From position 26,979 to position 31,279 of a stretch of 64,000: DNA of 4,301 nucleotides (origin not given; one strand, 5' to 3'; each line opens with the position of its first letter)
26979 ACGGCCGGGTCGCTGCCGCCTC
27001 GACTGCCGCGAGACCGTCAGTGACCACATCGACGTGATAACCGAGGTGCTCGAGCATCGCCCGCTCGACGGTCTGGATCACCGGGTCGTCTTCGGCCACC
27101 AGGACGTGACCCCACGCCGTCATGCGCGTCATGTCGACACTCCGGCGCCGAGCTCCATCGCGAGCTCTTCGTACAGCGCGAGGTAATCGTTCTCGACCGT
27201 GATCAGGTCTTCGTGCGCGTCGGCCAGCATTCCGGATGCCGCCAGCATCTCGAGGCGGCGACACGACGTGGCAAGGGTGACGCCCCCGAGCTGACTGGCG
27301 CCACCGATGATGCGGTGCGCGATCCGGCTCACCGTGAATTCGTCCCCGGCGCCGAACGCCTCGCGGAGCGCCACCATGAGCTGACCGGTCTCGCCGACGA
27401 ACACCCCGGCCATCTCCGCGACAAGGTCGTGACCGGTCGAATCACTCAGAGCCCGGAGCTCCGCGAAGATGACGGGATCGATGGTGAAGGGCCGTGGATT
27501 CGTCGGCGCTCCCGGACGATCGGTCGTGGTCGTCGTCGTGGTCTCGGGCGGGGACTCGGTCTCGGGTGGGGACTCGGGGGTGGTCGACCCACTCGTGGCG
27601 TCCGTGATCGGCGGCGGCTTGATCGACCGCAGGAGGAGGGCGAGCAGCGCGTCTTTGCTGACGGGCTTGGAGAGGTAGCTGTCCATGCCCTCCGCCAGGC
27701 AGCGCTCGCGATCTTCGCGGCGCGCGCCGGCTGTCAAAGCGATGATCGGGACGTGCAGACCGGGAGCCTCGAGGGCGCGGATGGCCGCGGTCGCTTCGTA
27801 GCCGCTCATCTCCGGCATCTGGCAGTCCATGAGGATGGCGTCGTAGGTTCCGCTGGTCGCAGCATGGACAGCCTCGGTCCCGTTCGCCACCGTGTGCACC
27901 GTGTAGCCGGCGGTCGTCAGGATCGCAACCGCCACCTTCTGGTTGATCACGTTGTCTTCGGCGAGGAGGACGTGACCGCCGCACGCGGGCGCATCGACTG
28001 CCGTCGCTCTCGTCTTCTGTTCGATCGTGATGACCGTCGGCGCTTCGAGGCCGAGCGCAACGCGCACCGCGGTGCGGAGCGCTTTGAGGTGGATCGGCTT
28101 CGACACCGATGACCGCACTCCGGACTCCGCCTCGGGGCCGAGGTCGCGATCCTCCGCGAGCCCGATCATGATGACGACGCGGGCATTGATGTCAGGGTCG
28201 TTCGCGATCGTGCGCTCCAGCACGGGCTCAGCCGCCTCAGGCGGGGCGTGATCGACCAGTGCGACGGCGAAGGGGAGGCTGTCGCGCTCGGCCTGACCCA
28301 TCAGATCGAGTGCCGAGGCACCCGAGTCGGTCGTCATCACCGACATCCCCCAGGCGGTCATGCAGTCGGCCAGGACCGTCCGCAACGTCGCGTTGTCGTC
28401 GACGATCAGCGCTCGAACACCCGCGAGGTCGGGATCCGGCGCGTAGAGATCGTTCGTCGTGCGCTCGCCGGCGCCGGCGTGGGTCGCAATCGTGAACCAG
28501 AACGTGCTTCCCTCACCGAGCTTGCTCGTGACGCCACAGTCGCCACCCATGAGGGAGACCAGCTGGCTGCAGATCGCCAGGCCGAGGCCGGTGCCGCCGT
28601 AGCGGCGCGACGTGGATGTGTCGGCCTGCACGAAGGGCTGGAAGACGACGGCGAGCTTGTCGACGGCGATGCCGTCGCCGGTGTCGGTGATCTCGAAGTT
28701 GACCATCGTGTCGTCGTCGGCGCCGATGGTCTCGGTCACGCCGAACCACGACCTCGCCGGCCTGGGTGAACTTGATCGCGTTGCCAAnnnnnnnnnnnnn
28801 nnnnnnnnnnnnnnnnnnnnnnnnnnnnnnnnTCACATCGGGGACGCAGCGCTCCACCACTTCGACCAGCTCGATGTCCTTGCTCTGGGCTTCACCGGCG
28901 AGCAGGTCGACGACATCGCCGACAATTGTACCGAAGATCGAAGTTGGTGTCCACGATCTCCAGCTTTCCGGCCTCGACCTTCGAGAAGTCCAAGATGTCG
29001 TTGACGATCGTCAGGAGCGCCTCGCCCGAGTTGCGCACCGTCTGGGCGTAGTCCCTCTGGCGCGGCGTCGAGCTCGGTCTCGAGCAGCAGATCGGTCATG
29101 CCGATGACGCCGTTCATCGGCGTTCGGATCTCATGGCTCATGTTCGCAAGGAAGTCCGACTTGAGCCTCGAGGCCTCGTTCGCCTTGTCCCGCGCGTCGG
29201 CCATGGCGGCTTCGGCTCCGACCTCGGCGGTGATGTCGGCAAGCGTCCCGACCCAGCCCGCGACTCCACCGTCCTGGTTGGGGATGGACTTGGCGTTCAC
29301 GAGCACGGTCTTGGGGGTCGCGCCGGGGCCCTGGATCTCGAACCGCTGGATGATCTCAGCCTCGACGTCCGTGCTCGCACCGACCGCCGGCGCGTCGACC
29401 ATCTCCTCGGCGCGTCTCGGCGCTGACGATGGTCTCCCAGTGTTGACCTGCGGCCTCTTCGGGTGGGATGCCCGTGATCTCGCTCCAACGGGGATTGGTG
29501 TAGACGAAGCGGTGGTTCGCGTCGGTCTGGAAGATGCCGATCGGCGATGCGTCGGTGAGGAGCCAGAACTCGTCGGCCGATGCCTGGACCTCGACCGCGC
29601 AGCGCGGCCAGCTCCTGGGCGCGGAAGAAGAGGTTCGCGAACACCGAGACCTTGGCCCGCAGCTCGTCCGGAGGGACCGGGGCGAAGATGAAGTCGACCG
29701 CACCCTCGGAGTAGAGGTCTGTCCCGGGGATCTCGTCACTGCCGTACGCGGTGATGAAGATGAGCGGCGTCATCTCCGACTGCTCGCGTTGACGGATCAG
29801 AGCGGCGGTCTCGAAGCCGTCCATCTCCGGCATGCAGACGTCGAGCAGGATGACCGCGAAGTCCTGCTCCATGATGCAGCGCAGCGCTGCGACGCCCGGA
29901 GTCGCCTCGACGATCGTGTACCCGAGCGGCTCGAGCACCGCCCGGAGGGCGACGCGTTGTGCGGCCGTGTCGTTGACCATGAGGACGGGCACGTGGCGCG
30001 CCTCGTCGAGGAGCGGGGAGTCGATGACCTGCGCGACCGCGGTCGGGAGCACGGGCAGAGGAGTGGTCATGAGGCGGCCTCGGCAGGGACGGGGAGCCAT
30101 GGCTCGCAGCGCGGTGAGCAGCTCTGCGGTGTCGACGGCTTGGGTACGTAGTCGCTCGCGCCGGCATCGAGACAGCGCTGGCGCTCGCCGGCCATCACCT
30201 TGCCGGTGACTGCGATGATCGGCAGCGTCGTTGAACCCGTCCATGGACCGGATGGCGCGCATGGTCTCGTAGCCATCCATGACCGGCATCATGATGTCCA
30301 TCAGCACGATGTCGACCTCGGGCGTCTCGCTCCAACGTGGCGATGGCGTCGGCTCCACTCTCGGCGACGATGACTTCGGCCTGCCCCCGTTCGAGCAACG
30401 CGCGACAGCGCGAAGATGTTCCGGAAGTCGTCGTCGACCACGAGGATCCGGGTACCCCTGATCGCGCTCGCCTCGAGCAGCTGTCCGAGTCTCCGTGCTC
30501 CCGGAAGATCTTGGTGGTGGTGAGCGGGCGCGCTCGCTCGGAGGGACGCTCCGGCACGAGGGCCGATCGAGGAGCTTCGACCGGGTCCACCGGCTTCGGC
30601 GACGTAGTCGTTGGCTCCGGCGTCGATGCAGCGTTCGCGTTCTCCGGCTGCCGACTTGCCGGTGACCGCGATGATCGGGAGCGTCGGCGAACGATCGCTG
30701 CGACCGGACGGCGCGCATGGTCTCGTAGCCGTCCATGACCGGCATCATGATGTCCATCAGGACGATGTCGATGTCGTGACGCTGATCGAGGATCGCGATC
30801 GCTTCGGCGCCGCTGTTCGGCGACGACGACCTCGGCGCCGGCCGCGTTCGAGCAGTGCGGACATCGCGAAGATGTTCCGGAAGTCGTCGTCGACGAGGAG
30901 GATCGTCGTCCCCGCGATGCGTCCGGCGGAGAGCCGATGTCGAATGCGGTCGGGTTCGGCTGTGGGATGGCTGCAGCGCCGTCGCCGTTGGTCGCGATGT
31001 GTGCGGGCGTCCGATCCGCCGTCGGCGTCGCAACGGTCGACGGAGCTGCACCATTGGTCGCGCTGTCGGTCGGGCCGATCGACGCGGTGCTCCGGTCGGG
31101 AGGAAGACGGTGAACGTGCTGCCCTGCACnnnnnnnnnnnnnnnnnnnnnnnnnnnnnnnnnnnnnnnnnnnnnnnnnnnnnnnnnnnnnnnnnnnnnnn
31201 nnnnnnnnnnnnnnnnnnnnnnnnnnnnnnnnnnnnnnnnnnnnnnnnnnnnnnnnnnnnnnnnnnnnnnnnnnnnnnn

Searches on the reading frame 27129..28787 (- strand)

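Call 95: search_protein_families(library=pfam, proteins=[window:27129-28787:-], max_evalue=0.0001)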
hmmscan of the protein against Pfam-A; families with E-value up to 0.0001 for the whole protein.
window:27129-28787:- (552 aa): 3 families
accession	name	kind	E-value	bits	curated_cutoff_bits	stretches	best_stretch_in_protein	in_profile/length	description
PF00072.30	Response_reg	-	1.1e-34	119.4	30.2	2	273-384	1-109/111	Response regulator receiver domain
PF02518.31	HATPase_c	-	4e-19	69.5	26.4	1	20-100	30-107/111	Histidine kinase-, DNA gyrase B-, and HSP90-like ATPase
PF01627.28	Hpt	-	1.3e-06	29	24.6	1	458-531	1-74/84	Hpt domain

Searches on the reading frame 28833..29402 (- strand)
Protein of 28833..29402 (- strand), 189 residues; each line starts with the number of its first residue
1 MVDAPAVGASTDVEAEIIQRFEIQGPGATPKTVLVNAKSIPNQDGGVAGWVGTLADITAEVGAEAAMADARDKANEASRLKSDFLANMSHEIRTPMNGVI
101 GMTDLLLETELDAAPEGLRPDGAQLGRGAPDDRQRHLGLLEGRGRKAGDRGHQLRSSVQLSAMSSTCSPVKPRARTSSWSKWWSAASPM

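Call 95: search_protein_families(library=pfam, proteins=[window:28833-29402:-], max_evalue=0.0001)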
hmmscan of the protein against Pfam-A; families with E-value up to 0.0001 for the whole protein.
window:28833-29402:- (189 aa): 1 family
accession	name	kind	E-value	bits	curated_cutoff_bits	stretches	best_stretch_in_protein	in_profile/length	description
PF00512.31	HisKA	-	1.2e-10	41.7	26.9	1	81-113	2-31/66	His Kinase A (phospho-acceptor) domain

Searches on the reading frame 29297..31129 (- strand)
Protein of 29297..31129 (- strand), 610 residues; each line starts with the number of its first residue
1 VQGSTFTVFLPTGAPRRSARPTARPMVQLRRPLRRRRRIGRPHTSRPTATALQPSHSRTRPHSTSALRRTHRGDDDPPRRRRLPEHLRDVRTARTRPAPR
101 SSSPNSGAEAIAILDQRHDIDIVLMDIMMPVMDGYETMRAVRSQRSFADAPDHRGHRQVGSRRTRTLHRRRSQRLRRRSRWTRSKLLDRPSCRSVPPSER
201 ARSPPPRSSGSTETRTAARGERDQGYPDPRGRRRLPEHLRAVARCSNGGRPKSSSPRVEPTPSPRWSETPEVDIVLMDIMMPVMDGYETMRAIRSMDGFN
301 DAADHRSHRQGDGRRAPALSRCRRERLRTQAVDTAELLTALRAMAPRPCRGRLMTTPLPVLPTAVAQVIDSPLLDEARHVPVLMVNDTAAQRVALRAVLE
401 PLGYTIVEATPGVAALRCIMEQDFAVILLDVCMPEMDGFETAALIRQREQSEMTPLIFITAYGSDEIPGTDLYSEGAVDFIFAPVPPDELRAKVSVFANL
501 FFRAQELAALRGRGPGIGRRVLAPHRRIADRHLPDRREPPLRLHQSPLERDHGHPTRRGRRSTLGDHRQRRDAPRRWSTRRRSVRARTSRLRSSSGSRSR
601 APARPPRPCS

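Call 95: search_protein_families(library=pfam, proteins=[window:29297-31129:-], max_evalue=0.0001)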
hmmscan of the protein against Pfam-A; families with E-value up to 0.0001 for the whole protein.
window:29297-31129:- (610 aa): 1 family
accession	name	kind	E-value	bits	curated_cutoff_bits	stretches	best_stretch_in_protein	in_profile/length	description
PF00072.30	Response_reg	-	2.2e-37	128.1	30.2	3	382-494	1-110/111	Response regulator receiver domain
